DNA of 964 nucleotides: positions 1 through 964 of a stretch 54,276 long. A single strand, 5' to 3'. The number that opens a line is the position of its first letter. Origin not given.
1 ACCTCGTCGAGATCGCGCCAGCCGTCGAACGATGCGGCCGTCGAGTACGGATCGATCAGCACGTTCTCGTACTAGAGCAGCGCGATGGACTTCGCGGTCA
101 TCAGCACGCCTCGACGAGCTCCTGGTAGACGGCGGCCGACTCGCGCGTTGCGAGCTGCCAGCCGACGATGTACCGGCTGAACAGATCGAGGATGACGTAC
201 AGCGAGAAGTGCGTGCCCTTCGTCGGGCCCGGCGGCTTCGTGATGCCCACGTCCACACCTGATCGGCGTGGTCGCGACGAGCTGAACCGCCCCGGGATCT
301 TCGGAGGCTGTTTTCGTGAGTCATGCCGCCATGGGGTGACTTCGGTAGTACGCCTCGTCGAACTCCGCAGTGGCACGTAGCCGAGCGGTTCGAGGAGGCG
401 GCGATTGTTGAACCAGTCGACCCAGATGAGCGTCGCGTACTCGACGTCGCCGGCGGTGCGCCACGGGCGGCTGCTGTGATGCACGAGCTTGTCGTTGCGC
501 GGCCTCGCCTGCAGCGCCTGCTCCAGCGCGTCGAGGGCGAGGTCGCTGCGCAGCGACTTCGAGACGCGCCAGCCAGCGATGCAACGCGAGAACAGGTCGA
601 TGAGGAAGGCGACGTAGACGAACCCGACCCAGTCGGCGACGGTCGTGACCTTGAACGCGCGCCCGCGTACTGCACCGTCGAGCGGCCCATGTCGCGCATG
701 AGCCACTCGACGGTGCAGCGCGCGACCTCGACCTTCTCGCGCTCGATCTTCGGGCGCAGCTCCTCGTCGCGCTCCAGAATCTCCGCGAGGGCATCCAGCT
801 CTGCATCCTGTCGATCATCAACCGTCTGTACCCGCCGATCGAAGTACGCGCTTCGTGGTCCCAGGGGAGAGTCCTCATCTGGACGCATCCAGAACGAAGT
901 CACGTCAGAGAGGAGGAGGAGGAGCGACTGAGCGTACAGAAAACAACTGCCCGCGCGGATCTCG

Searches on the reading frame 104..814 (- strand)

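Call 73: search_protein_families(library=pfam, proteins=[window:104-814:-], max_evalue=0.0001)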
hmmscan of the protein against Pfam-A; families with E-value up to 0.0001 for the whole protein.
window:104-814:- (237 aa): 1 family
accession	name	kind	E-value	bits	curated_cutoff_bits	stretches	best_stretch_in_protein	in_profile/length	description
PF00665.32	rve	-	8.6e-16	58.5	32.6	2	57-114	13-72/102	Integrase core domain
